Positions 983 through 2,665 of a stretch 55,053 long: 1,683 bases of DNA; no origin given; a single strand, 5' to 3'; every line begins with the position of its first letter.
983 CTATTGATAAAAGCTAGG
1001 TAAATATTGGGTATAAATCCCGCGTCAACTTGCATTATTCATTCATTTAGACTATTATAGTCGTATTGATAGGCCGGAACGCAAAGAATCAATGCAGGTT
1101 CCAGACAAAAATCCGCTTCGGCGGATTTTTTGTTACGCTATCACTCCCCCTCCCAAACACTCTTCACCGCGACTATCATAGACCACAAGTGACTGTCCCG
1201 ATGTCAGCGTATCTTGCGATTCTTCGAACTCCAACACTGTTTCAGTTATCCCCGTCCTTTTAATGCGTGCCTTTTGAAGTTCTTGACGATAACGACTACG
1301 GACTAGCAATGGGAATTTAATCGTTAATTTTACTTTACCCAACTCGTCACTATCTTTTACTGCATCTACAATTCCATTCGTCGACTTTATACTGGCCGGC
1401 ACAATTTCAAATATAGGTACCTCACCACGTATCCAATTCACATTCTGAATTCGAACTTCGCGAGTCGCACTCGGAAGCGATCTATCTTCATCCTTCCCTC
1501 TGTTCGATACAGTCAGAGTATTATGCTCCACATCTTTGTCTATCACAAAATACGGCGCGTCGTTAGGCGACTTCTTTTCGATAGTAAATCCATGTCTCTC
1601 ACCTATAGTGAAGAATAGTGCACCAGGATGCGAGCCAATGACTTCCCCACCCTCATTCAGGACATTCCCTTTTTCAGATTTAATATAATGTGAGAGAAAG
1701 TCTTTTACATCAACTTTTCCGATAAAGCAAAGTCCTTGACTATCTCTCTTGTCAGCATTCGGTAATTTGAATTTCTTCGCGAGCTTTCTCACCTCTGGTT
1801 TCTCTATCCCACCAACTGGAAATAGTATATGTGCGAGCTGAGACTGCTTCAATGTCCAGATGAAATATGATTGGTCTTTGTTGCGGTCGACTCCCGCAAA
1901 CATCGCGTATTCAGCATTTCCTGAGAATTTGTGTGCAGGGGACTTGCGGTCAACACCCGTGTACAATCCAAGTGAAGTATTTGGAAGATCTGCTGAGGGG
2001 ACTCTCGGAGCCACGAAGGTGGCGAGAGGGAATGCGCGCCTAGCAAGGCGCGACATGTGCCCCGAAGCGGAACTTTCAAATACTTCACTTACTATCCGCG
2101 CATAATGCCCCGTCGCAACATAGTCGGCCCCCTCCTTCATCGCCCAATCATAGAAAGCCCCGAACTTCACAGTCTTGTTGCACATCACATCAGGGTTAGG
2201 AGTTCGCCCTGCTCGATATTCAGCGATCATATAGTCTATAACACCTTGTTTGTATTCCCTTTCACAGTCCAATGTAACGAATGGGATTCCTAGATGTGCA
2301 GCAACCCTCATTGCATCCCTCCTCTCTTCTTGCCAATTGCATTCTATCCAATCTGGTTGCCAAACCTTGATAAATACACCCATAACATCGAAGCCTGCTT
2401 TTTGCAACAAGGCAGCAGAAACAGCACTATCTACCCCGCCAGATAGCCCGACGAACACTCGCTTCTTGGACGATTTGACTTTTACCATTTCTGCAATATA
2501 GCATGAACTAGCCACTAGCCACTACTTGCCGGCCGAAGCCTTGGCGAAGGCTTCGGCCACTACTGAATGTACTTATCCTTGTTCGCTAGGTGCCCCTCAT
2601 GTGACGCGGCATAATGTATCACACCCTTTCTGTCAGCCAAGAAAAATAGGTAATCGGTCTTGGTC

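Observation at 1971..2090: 120-bp GC-rich element with terminal inverted repeats inserted in frame in mnmA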

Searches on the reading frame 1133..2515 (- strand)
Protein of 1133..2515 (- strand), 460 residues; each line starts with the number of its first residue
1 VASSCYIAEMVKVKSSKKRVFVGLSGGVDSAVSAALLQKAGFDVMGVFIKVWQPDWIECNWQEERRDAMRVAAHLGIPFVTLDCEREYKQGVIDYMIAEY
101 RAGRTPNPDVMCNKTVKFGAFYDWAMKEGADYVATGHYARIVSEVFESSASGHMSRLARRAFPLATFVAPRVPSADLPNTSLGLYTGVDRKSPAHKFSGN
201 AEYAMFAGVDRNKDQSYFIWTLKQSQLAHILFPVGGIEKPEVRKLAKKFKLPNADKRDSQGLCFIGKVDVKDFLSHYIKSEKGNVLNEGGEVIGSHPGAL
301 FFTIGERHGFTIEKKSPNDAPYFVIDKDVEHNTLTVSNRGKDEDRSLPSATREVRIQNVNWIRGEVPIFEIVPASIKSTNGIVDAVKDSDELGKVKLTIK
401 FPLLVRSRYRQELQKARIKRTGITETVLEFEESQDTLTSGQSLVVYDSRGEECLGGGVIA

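Call 9: find_homologous_proteins(query=window:1133-2515:-, max_evalue=1e-20)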
Query window:1133-2515:- (460 aa): 8000 proteins with E <= 1e-20 among 8000 candidates; the best 120 are listed.
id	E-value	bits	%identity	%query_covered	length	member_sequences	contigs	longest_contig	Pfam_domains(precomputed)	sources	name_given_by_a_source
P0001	0.0e+0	1048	100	100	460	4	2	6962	PF20259.4,PF03054.23,PF20258.5,PF02540.24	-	-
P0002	1.4e-241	820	82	98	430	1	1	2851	PF20259.4,PF03054.23,PF20258.5,PF02540.24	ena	-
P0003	7.4e-202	689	70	98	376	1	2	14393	PF20259.4,PF03054.23,PF20258.5,PF02540.24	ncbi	-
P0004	2.6e-200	684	71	98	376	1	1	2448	PF20259.4,PF03054.23,PF20258.5,PF02540.24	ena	-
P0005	3.9e-200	683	72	96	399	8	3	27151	PF20259.4,PF03054.23,PF20258.5,PF02540.24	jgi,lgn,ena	jgi:tRNA-specific 2-thiouridylase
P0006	9.2e-182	623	66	96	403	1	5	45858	PF20259.4,PF03054.23,PF20258.5,PF02540.24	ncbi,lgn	-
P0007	1.0e-180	619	65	96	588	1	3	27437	PF20259.4,PF03054.23,PF20258.5,PF02540.24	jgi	-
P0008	1.0e-180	619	65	96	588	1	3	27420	PF20259.4,PF03054.23,PF20258.5,PF02540.24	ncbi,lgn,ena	ncbi:MAG: tRNA 2-thiouridine(34) synthase MnmA [Candidatus Taylorbacteria bacterium]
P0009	9.2e-179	613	63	98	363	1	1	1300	PF20259.4,PF03054.23,PF20258.5,PF02540.24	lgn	-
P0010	2.1e-178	612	64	99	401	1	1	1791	PF20259.4,PF03054.23,PF20258.5,PF02540.24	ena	-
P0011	1.3e-173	596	64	98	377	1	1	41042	PF20259.4,PF03054.23,PF20258.5,PF02540.24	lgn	-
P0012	2.6e-173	595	64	97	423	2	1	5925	PF20259.4,PF03054.23,PF20258.5,PF02540.24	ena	-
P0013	3.4e-173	595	62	96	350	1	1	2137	PF20259.4,PF03054.23,PF20258.5,PF02540.24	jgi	jgi:tRNA-specific 2-thiouridylase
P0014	1.1e-172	593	61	96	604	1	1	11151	PF20259.4,PF03054.23,PF20258.5,PF02540.24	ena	-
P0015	1.8e-171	589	65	98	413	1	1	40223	PF20259.4,PF03054.23,PF20258.5,PF02540.24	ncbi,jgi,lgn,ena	ncbi:MAG: tRNA 2-thiouridine(34) synthase MnmA [Candidatus Taylorbacteria bacterium]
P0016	6.0e-171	587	62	97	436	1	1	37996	PF20259.4,PF03054.23,PF20258.5,PF02540.24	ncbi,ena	-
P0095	2.1e-146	506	55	97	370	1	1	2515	PF20259.4,PF03054.23,PF20258.5,PF02540.24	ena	-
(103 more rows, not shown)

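Call 10: search_protein_families(library=pfam, proteins=[window:1133-2515:-])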
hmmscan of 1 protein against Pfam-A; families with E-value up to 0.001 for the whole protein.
window:1133-2515:- (460 aa): 4 families
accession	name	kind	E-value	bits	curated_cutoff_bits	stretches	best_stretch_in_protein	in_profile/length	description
PF03054.22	tRNA_Me_trans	-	1.8e-70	237.2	20.6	2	18-147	1-133/202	tRNA methyl transferase HUP domain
PF20259.3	tRNA_Me_trans_M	-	1.5e-18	66.5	27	1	271-337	1-65/66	tRNA methyl transferase PRC-barrel domain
PF20258.4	tRNA_Me_trans_C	-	4.6e-12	46.5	20.6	1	402-459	22-77/77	Aminomethyltransferase beta-barrel domain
PF02540.23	NAD_synthase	-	1.2e-08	34.9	21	1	6-88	8-85/242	NAD synthase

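Call 13: find_encoding_contigs(protein=P0008, flank=10000, max_places=3)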
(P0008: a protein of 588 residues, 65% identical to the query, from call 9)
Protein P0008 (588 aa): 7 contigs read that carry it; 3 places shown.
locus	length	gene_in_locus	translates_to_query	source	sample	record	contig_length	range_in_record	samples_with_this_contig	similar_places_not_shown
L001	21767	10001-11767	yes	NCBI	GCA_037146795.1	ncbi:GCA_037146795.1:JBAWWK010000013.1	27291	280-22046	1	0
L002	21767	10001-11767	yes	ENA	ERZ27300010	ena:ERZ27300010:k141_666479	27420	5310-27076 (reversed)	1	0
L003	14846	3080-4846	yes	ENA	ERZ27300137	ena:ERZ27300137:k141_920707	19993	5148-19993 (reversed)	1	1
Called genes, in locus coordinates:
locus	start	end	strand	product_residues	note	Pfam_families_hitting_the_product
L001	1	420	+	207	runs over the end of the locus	PF01351:RNase_HII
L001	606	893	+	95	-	-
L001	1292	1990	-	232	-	PF00072:Response_reg, PF00486:Trans_reg_C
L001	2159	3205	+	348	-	PF04545:Sigma70_r4, PF05066:HARE-HTH (faint)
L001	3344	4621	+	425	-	PF26449:DUF8128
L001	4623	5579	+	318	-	PF02618:YceG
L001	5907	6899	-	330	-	PF00078:RVT_1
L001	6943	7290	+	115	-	PF22296:bAvd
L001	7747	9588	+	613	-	-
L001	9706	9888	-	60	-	-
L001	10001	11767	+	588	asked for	PF02540:NAD_synthase (weak), PF03054:tRNA_Me_trans, PF20259:tRNA_Me_trans_M, PF20258:tRNA_Me_trans_C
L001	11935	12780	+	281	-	PF03477:ATP-cone, PF04471:Mrr_cat (weak)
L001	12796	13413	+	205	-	PF03167:UDG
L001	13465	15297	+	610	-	PF01432:Peptidase_M3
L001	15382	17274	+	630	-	PF01411:tRNA-synt_2c, PF07973:tRNA_SAD (weak)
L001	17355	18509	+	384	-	-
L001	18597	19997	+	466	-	-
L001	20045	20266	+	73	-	PF01176:eIF-1a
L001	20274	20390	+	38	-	PF00444:Ribosomal_L36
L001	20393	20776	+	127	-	PF00416:Ribosomal_S13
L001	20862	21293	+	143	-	PF00411:Ribosomal_S11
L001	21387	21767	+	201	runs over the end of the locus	PF00163:Ribosomal_S4, PF22421:SYY_C-terminal (weak), PF01479:S4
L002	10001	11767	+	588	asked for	PF02540:NAD_synthase (weak), PF03054:tRNA_Me_trans, PF20259:tRNA_Me_trans_M, PF20258:tRNA_Me_trans_C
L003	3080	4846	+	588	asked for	PF02540:NAD_synthase (weak), PF03054:tRNA_Me_trans, PF20259:tRNA_Me_trans_M, PF20258:tRNA_Me_trans_C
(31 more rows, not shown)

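Call 14: find_encoding_contigs(protein=P0014, flank=10000, max_places=3)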
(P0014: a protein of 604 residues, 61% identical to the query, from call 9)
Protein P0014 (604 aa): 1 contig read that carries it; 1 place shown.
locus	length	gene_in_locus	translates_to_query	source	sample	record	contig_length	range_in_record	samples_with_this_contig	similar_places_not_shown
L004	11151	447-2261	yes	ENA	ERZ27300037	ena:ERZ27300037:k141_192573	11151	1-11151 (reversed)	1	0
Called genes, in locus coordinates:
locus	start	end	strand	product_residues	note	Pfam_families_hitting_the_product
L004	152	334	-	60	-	-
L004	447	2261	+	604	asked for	PF02540:NAD_synthase (weak), PF03054:tRNA_Me_trans, PF20259:tRNA_Me_trans_M, PF20258:tRNA_Me_trans_C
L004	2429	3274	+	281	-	PF03477:ATP-cone, PF04471:Mrr_cat (weak)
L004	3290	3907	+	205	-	PF03167:UDG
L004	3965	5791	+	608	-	PF01432:Peptidase_M3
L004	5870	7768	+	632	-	PF01411:tRNA-synt_2c, PF07973:tRNA_SAD (weak)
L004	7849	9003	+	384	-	-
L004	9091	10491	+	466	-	-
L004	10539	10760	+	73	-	PF01176:eIF-1a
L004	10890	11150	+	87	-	?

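Call 18: find_encoding_contigs(protein=P0012, flank=10000, max_places=2)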
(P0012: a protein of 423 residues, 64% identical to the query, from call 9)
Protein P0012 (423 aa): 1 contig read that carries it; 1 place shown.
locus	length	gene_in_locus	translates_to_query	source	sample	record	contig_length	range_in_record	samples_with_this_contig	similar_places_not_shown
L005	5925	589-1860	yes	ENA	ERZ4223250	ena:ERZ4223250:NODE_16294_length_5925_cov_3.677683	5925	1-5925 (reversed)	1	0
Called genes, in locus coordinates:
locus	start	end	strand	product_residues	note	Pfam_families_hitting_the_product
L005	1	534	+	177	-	PF02618:YceG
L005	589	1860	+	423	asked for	PF02540:NAD_synthase (weak), PF03054:tRNA_Me_trans, PF20259:tRNA_Me_trans_M, PF20258:tRNA_Me_trans_C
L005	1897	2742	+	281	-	PF03477:ATP-cone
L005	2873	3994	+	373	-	PF01432:Peptidase_M3 (weak)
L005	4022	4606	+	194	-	-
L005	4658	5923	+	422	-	?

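Call 19: find_encoding_contigs(protein=P0016, flank=10000, max_places=2)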
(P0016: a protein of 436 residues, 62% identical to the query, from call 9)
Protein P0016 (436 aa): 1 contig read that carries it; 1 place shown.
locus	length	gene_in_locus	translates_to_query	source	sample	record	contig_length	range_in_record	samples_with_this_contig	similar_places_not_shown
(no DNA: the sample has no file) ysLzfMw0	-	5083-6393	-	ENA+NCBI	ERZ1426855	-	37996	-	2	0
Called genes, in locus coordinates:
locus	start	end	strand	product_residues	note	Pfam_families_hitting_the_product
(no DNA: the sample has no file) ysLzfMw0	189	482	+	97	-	-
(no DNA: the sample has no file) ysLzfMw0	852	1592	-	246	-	PF00072:Response_reg, PF00486:Trans_reg_C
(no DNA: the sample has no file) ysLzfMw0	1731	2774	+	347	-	PF04545:Sigma70_r4, PF05066:HARE-HTH (faint)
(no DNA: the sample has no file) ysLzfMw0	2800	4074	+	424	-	PF26449:DUF8128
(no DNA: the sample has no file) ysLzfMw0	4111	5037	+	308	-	PF02618:YceG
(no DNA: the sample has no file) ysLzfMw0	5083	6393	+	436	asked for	PF02540:NAD_synthase (weak), PF03054:tRNA_Me_trans, PF20259:tRNA_Me_trans_M, PF20258:tRNA_Me_trans_C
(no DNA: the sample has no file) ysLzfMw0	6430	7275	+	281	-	PF03477:ATP-cone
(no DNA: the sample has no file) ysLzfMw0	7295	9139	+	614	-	-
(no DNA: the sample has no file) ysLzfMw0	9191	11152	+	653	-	PF01411:tRNA-synt_2c, PF07973:tRNA_SAD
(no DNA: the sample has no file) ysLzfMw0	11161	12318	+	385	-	-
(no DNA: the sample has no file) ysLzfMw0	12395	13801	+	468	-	-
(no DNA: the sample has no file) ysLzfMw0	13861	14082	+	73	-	PF01176:eIF-1a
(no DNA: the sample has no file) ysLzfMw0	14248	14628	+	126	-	PF00416:Ribosomal_S13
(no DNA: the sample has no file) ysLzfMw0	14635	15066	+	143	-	PF00411:Ribosomal_S11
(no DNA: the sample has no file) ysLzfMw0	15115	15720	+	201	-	PF00163:Ribosomal_S4, PF22421:SYY_C-terminal (weak), PF01479:S4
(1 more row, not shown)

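Call 20: find_encoding_contigs(protein=P0002, flank=10000, max_places=2)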
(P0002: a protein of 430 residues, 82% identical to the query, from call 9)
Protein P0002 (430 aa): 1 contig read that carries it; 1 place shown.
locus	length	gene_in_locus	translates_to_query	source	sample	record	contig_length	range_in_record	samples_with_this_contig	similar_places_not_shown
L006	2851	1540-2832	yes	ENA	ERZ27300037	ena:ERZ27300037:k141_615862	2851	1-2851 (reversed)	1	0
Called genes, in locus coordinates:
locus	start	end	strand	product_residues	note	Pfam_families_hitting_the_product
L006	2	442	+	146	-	?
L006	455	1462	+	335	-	PF02618:YceG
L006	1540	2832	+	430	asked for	PF02540:NAD_synthase (weak), PF03054:tRNA_Me_trans, PF20259:tRNA_Me_trans_M, PF20258:tRNA_Me_trans_C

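Call 21: find_encoding_contigs(protein=P0003, flank=10000, max_places=2)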
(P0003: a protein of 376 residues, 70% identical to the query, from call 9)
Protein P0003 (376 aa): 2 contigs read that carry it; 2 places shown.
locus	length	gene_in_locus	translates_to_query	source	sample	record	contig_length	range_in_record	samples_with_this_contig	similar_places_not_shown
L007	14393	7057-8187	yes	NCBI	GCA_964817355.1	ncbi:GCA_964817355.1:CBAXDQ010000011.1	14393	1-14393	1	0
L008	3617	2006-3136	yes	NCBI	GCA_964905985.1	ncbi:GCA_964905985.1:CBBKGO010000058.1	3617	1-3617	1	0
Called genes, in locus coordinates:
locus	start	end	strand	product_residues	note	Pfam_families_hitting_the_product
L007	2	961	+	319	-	?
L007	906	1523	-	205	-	PF02777:Sod_Fe_C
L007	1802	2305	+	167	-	PF07963:N_methyl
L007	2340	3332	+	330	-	PF13310:Virulence_RhuM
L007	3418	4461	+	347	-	PF04545:Sigma70_r4, PF05066:HARE-HTH (faint)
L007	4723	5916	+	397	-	-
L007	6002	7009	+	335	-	PF02618:YceG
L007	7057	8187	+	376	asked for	PF02540:NAD_synthase (weak), PF03054:tRNA_Me_trans, PF20259:tRNA_Me_trans_M, PF20258:tRNA_Me_trans_C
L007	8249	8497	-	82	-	-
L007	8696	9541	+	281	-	PF03477:ATP-cone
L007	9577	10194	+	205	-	PF03167:UDG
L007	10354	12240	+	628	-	PF01432:Peptidase_M3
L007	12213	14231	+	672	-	PF01411:tRNA-synt_2c, PF07973:tRNA_SAD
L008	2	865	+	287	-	?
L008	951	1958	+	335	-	PF02618:YceG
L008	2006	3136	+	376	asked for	PF02540:NAD_synthase (weak), PF03054:tRNA_Me_trans, PF20259:tRNA_Me_trans_M, PF20258:tRNA_Me_trans_C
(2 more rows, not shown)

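Call 63: search_solved_structures(query=window:1133-2515:-, show_alignments=1, max_evalue=1e-30)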
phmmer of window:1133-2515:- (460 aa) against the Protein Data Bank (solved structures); distinct sequences matched with E-value up to 1e-30: 4.
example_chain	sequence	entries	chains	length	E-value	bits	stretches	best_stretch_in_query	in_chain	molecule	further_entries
2hma_A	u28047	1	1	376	2.2e-84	287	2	15-143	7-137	Probable tRNA (5-methylaminomethyl-2-thiouridylate)-methyltransferase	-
9hlv_A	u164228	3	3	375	2.4e-84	286.9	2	15-143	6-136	tRNA-specific 2-thiouridylase MnmA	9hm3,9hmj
9hln_A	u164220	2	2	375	4.3e-83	282.8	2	15-143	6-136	tRNA-specific 2-thiouridylase MnmA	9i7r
2der_A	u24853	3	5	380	1e-76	261.8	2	204-347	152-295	tRNA-specific 2-thiouridylase mnmA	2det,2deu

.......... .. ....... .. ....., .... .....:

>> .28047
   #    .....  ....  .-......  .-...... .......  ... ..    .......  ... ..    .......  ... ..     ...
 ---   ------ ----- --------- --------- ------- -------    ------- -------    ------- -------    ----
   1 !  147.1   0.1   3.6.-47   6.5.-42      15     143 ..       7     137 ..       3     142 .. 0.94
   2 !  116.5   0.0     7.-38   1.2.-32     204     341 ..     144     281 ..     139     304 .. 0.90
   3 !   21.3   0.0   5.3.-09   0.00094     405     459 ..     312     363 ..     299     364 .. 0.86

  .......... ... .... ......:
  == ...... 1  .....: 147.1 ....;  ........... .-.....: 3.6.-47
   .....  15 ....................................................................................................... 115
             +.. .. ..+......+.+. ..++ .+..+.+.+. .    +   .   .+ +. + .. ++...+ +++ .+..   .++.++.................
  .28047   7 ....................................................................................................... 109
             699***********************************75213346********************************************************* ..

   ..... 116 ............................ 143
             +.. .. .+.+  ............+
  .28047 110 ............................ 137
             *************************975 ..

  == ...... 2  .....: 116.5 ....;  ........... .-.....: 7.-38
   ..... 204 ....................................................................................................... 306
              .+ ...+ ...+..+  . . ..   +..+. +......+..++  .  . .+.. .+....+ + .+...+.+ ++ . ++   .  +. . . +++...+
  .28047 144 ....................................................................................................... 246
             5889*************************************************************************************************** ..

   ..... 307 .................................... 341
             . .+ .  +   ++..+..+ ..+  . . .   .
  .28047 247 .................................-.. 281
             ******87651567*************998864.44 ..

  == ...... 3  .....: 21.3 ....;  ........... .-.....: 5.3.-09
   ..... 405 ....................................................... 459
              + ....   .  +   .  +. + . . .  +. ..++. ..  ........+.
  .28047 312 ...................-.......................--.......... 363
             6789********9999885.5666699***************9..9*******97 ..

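Call 76: predict_structure(alignment_id=A1)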
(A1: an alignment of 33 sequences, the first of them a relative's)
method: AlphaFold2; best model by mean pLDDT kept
length: 460 residues; sequences in the alignment: 33
mean_pLDDT: 79.0   pTM: 0.78
mean pLDDT of the five models: 79.0, 78.3, 77.9, 75.9, 74.2
residues with pLDDT >= 90: 224; 70-90: 118; 50-70: 36; < 50: 82
segments of 3 or more residues with pLDDT < 50: 1-11, 146-199, 376-386, 388-390
pLDDT, mean of each block of 10 residues (from residue 1): 36 71 90 94 95 80 91 97 94 91 88 93 97 92 57 39 36 39 37 43 85 85 93 90 95 80 68 85 94 93 88 82 90 87 65 94 86 49 46 62 91 93 92 88 94 95
secondary structure, 60 per line:
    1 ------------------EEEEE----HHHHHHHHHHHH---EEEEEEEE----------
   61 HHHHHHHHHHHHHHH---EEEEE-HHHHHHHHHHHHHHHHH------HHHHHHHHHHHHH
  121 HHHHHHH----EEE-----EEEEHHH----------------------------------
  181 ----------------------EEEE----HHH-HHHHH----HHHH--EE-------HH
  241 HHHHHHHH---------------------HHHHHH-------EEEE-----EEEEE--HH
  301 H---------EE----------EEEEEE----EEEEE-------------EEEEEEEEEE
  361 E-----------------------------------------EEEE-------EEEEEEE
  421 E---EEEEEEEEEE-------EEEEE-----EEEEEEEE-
elements in order: E19-23 H28-39 E43-50 H61-75 E79-83 H85-101 H108-127 E132-134 E140-143 E203-206 H215-219 H224-227 H239-248 H270-275 E283-286 E292-296 E323-328 E333-337 E351-361 E403-406 E414-421 E425-434 E442-446 E452-459
